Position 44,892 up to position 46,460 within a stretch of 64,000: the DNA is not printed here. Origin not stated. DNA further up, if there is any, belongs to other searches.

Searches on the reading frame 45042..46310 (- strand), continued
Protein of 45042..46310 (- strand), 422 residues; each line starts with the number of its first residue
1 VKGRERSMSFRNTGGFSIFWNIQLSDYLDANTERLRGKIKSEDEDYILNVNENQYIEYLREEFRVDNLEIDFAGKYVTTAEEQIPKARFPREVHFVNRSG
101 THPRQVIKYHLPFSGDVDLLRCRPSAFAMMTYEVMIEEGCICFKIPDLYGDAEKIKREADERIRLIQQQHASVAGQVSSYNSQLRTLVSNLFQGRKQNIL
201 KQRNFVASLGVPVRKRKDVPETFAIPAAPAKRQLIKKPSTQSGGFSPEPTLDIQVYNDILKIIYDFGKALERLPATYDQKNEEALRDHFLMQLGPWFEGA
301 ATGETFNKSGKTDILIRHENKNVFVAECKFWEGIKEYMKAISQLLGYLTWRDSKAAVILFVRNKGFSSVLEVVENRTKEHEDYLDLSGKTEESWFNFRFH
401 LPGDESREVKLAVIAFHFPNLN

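Call 39: get_annotated_region(hit=H2, flank=8000)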
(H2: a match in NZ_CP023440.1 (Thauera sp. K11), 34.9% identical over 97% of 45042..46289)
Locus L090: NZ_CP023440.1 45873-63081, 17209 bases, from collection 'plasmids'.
description: Thauera sp. K11 plasmid pTX1, complete sequence
organism: Thauera sp. K11 (NCBI taxid 2005884)
taxonomy: Bacteria; Pseudomonadota; Betaproteobacteria; Rhodocyclales; Zoogloeaceae; Thauera; Thauera sp. K11
host: -; source: cell culture,sludge; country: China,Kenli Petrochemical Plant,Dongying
typing (MOB-suite, as given by PLSDB): conjugative; relaxase MOBP; mating-pair formation MPF_T
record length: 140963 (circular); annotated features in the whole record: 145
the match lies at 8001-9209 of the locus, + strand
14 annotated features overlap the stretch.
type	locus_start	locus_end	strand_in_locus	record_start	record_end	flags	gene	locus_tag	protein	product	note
CDS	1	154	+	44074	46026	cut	-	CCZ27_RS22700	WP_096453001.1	diguanylate cyclase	GO:0009966 - regulation of signal transduction [Evidence IEA]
CDS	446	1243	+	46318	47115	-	-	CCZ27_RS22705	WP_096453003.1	flagellar brake protein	-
CDS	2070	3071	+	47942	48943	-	-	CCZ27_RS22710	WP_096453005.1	restriction endonuclease subunit S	GO:0006304 - DNA modification [Evidence IEA]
CDS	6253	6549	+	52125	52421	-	-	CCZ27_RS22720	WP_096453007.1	type II toxin-antitoxin system RelE/ParE family toxin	-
CDS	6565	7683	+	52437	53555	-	-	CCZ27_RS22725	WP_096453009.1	HigA family addiction module antitoxin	-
CDS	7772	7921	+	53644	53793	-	-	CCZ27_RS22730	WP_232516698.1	hypothetical protein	-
CDS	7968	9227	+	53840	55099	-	-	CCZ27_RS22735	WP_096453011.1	hypothetical protein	-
CDS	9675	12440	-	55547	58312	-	-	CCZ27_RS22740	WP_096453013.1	tetratricopeptide repeat protein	-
CDS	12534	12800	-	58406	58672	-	-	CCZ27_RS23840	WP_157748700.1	hypothetical protein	-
CDS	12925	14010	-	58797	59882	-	-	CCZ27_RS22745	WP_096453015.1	IS5 family transposase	-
CDS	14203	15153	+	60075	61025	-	-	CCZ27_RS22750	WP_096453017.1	restriction endonuclease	GO:0009307 - DNA restriction-modification system [Evidence IEA]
CDS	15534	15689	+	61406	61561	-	-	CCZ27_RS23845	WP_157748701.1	hypothetical protein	-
CDS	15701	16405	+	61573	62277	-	-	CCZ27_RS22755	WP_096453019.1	PEP-CTERM sorting domain-containing protein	-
CDS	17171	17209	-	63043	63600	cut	-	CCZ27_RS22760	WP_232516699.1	cyclin-dependent kinase inhibitor 3 family protein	-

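Call 40: get_annotated_region(hit=H4, flank=8000)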
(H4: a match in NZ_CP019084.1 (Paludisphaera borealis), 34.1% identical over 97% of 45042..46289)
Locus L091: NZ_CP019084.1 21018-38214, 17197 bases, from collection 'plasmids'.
description: Paludisphaera borealis strain PX4 plasmid PALBO2, complete sequence
organism: Paludisphaera borealis (NCBI taxid 1387353)
taxonomy: Bacteria; Planctomycetota; Planctomycetia; Isosphaerales; Isosphaeraceae; Paludisphaera; Paludisphaera borealis
host: -; source: -; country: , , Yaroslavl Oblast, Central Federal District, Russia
typing (MOB-suite, as given by PLSDB): non-mobilizable
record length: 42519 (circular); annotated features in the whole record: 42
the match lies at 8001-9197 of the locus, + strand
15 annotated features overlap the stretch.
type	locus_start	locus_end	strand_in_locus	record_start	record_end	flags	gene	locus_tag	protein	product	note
CDS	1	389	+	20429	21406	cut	-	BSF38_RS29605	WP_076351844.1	tyrosine-type recombinase/integrase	GO:0015074 - DNA integration [Evidence IEA]; GO:0006310 - DNA recombination [Evidence IEA]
CDS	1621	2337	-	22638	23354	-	-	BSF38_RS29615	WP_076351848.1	DUF6338 family protein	-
CDS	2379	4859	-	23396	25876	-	-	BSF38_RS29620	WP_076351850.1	S8 family peptidase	-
CDS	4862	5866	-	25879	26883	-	-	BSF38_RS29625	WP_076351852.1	ATP-binding protein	-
CDS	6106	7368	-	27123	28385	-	-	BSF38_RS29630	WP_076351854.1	Y-family DNA polymerase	-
CDS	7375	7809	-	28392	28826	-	umuD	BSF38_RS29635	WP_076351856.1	translesion error-prone DNA polymerase V autoproteolytic subunit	-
CDS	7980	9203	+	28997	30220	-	-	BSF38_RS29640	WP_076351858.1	hypothetical protein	-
CDS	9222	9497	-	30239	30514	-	-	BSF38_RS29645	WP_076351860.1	hypothetical protein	-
CDS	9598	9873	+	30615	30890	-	-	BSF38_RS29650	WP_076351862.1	hypothetical protein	-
CDS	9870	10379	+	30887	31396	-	-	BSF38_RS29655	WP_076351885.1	PD-(D/E)XK nuclease family protein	-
CDS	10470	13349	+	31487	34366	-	-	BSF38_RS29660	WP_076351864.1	DNA methyltransferase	-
CDS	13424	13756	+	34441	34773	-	-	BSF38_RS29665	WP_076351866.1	hypothetical protein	-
CDS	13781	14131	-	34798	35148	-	-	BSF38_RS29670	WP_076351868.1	hypothetical protein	-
CDS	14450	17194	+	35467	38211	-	mobF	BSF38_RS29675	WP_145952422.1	MobF family relaxase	-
CDS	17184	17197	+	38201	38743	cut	-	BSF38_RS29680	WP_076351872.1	hypothetical protein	-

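Call 41: get_annotated_region(hit=H7, flank=8000)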
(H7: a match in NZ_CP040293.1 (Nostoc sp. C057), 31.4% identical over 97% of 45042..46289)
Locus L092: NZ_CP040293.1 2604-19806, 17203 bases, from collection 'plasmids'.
description: Nostoc sp. C057 plasmid p057_L
organism: Nostoc sp. C057 (NCBI taxid 2576903)
taxonomy: Bacteria; Cyanobacteriota; Cyanophyceae; Nostocales; Nostocaceae; Nostoc; Nostoc sp. C057
host: -; source: Phaeoceros,pure culture; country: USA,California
typing (MOB-suite, as given by PLSDB): non-mobilizable
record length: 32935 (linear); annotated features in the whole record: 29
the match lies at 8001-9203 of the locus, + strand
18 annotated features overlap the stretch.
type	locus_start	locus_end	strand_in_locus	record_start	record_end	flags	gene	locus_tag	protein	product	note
CDS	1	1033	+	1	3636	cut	-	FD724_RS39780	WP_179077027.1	relaxase/mobilization nuclease domain-containing protein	-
CDS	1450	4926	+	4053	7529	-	-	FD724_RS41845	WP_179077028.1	NACHT domain-containing protein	-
CDS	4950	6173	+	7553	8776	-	-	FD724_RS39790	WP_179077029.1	ATP-binding protein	-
CDS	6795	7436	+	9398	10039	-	-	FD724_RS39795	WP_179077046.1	ParA family protein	-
CDS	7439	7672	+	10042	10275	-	-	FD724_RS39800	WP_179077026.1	hypothetical protein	-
CDS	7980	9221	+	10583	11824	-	-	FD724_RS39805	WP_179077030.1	hypothetical protein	-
CDS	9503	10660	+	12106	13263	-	-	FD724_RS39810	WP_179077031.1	PIN domain-containing protein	-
CDS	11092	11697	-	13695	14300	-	-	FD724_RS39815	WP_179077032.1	tyrosine-type recombinase/integrase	GO:0015074 - DNA integration [Evidence IEA]; GO:0006310 - DNA recombination [Evidence IEA]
CDS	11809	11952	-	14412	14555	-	-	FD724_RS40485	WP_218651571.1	hypothetical protein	-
CDS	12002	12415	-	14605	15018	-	-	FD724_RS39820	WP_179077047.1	putative toxin-antitoxin system toxin component, PIN family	-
CDS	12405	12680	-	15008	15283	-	-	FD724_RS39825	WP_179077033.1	hypothetical protein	-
CDS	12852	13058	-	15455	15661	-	-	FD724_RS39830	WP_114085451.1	hypothetical protein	-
CDS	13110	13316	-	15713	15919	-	-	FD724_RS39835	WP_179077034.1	hypothetical protein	-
CDS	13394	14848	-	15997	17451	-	-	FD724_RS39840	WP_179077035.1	hypothetical protein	-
CDS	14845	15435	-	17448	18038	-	-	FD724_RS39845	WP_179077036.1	hypothetical protein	-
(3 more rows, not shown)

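Call 43: find_related_loci(query=A1, collection=metagenome_contigs, flank=6000)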
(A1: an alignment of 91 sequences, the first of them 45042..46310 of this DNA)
Query A1 (422 aa) in metagenome_contigs; peptide patterns used: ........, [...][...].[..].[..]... (x = any residue, [..] = any of these).
600 stretches matched a pattern (row limit reached: there are more); 551 encode a relative of the query (tblastn E <= 1e-3); the best 80 are kept; 80 distinct loci.
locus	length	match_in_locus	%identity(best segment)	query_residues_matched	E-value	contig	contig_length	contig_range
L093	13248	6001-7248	47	2-419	3e-133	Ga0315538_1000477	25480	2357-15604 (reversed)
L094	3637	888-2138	47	4-419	6e-136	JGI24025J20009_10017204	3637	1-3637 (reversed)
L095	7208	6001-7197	51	18-419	1e-130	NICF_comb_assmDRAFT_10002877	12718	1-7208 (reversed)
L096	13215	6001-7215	47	13-419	2e-129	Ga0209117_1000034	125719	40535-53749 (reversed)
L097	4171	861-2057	51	18-419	2e-131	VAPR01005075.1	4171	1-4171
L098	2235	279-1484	50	18-419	6e-137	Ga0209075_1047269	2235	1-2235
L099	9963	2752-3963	49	15-419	1e-128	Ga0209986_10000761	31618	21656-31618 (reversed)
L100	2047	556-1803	47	5-420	6e-137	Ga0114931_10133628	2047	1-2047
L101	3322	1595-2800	49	18-419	3e-131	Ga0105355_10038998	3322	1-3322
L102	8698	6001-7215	47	15-419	7e-127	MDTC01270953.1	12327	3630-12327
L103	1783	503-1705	46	17-419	2e-136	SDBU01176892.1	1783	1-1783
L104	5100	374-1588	48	15-419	3e-127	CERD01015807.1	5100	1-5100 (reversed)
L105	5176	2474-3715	47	7-421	2e-127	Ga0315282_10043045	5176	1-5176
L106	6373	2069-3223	47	33-419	4e-126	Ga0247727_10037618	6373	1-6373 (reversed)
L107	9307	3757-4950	48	21-419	2e-126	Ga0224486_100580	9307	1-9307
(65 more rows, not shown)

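Call 51: search_protein_families(library=padloc, alignment_id=A3, max_evalue=0.00001)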
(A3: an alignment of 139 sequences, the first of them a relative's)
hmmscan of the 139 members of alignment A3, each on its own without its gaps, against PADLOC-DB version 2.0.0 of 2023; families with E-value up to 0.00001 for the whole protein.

A. member 1, L093:5411-5770:+ (119 aa): 0 families

B. families by the number of members that match (of 139 scanned): 506 families (the first 25 are shown)
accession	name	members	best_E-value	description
PDLC03954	RmrA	3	3.8e-24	-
PDLC03948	RmrA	3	3.9e-20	-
PDLC03952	RmrA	3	5.1e-19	-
PDLC03949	RmrA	3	6.2e-19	-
PDLC03951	RmrA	3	8.9e-19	-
PDLC03947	RmrA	3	1.4e-17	-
PDLC03944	RmrA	3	1.1e-16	-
PDLC03946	RmrA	3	4.6e-12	-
PDLC03955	RmrA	3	5.7e-07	-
PDLC04531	PDC-M23B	2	0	-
PDLC04532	PDC-M23B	2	2e-170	-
PDLC03021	MTase_I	2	2.4e-152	Type I methyltransferase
PDLC04530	PDC-M23B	2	9.6e-150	-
PDLC03359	MTase_II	2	9.6e-103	Type II methyltransferase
PDLC00192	HamB1|HamB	2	7.6e-64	DEAD-box helicase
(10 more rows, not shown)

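Call 52: search_protein_families(library=pfam, alignment_id=A3, max_evalue=0.00001)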
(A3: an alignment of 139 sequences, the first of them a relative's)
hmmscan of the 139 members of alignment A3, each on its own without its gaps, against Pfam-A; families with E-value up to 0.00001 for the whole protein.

A. member 1, L093:5411-5770:+ (119 aa): 1 family
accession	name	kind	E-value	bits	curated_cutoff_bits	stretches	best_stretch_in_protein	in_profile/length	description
PF21784.3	Bflower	-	3.6e-34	118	25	1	6-117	3-116/116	4-fold beta flower protein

B. families by the number of members that match (of 139 scanned): 97 families (the first 25 are shown)
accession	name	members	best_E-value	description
PF01381.28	HTH_3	3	3.8e-12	Helix-turn-helix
PF12844.13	HTH_19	3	3.4e-07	Helix-turn-helix domain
PF02384.22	N6_Mtase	2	5e-63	N-6 DNA Methylase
PF04752.17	ChaC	2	1e-32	ChaC-like protein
PF13289.12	SIR2_2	2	1.6e-27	SIR2-like domain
PF00270.35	DEAD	2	2.2e-24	DEAD/DEAH box helicase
PF13245.12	AAA_19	2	5.8e-24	AAA domain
PF13538.12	UvrD_C_2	2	9e-18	UvrD-like helicase C-terminal domain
PF00589.27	Phage_integrase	2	4e-17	Phage integrase family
PF06114.19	Peptidase_M78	2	1.7e-13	IrrE N-terminal-like domain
PF00271.37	Helicase_C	2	4.1e-07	Helicase conserved C-terminal domain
PF00171.27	Aldedh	1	1.9e-120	Aldehyde dehydrogenase family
PF05569.17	Peptidase_M56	1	1.7e-103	BlaR1 peptidase M56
PF01619.24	Pro_dh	1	3e-96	Proline dehydrogenase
PF00873.25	ACR_tran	1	7.6e-95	AcrB/AcrD/AcrF family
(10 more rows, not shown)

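Call 57: search_solved_structures(query=A1, max_evalue=10, show_alignments=3)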
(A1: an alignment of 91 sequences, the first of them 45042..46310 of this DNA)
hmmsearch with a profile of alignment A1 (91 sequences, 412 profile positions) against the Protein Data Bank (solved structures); distinct sequences matched with E-value up to 10: 7.
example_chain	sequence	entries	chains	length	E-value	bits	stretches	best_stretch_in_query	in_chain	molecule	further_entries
7ju4_v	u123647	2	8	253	0.0035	19.4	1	109-219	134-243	28 kDa inner dynein arm light chain, axonemal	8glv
5tz6_A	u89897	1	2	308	0.26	13.3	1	124-257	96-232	CurJ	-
3kg8_A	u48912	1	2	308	0.26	13.3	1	124-257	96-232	CurJ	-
8sde_A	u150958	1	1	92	0.86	11.6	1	118-196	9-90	Tripartite motif-containing protein 29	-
9uc5_A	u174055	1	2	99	0.93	11.5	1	139-215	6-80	GPX62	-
3s84_A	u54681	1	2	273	1.4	10.9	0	149-190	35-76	Apolipoprotein A-IV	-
4uos_A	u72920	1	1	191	7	8.6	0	140-197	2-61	DESIGNED HELICAL BUNDLE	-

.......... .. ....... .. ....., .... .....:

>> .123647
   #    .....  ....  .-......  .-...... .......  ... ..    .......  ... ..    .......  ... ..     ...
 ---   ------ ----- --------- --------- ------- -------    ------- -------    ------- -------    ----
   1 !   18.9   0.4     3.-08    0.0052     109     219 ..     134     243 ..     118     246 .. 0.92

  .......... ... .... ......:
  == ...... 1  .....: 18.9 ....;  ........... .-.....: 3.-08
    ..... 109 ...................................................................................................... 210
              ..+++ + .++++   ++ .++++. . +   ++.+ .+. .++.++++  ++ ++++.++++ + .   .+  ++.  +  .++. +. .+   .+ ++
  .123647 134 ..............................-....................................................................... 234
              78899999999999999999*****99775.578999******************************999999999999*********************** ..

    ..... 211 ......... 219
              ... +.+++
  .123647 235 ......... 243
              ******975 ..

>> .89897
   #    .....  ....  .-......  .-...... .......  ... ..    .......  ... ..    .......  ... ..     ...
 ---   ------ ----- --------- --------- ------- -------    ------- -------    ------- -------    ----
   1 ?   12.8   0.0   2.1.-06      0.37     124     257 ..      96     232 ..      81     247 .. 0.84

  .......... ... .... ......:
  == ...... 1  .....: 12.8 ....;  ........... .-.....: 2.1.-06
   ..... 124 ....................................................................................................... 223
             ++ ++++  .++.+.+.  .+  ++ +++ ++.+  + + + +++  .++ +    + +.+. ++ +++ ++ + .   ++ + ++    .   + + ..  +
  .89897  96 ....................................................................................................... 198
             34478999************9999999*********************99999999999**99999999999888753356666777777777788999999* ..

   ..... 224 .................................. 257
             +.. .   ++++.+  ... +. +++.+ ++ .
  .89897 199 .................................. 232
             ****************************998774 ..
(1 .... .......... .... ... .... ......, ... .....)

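Call 58: search_protein_families(library=phrogs, proteins=[window:45042-46289:-], max_evalue=1)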
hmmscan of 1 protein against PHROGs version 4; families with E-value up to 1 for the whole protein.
window:45042-46289:- (415 aa): 2 families
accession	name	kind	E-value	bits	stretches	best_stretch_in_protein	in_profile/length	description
phrog_9664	-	unknown function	2.3e-05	24.9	1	247-365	39-155/215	-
phrog_17775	-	unknown function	0.13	13.3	1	180-239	34-93/163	-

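Call 60: search_protein_families(library=pfam, alignment_id=A1, max_evalue=0.1)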
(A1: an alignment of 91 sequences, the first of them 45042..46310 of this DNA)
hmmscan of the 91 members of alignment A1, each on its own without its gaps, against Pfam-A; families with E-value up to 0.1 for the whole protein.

A. member 1, window:45042-46310:- (422 aa): 1 family
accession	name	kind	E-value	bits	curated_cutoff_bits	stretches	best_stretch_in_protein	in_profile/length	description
PF03008.20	DUF234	-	0.06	14.2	22.5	0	296-332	54-91/100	Archaea bacterial proteins of unknown function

B. families by the number of members that match (of 91 scanned): 44 families (the first 25 are shown)
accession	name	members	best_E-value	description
PF03008.20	DUF234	27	9.5e-05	Archaea bacterial proteins of unknown function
PF20651.3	EXOC6_Sec15_N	4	0.032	Exocyst complex component EXOC6/Sec15, N-terminal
PF07352.17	Phage_Mu_Gam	3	0.011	Bacteriophage Mu Gam like protein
PF19958.5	EAD6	2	0.012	Effector-associated domain 6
PF07464.16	ApoLp-III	2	0.027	Apolipophorin-III precursor (apoLp-III)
PF04313.20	HSDR_N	2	0.045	Type I restriction enzyme R protein N terminus (HSDR_N)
PF25481.1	Nucleoprot-TPR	2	0.048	Nucleoprotein TPR-like domain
PF13588.12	HSDR_N_2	2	0.048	Type I restriction enzyme R protein N terminus (HSDR_N)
PF16277.11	DUF4926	1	5.6e-23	Domain of unknown function (DUF4926)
PF24967.1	NTS_TR130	1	0.007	TR130 NTS domain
PF11564.14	BpuJI_N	1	0.0091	Restriction endonuclease BpuJI - N terminal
PF04691.17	ApoC-I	1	0.011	Apolipoprotein C-I (ApoC-1)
PF20640.2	Rrn6_HB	1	0.017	Rrn6, helical bundle domain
PF23246.1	CC_CDK5RAP2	1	0.023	CDK5 regulatory subunit-associated protein 2-like, coiled coil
PF10372.14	CdaS_N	1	0.026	Diadenylate cyclase CdaS, N-terminal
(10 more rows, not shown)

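Call 69: find_encoding_contigs(protein=P0004, flank=5000, max_places=2)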
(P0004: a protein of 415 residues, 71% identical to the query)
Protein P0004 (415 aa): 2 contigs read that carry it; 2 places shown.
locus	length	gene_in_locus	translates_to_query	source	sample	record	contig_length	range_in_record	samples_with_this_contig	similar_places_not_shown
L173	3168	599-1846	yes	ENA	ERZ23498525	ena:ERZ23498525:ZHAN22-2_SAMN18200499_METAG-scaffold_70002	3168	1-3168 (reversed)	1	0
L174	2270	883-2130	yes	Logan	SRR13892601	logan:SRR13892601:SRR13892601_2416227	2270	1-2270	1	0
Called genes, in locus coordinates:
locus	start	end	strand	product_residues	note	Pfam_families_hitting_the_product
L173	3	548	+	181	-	?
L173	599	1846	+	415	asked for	-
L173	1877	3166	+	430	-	?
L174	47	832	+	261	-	PF03167:UDG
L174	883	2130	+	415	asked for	-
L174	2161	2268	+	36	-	?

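Call 70: find_encoding_contigs(protein=P0003, flank=5000, max_places=2)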
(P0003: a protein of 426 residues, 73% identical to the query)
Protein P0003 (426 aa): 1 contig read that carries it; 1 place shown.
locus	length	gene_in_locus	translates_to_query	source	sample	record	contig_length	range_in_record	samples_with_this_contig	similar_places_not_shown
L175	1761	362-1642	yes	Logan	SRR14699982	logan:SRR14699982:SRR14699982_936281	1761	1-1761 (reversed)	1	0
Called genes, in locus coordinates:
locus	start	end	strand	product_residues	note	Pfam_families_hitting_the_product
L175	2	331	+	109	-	?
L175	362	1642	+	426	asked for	-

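Call 71: find_encoding_contigs(protein=P0002, flank=5000, max_places=2)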
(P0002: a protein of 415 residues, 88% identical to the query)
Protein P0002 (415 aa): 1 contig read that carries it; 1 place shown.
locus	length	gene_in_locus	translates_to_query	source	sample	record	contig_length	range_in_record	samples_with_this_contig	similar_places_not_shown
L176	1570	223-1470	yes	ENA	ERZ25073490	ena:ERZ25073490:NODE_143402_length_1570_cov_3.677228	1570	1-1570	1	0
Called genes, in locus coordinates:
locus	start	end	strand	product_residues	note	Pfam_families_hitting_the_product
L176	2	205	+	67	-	?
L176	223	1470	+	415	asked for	-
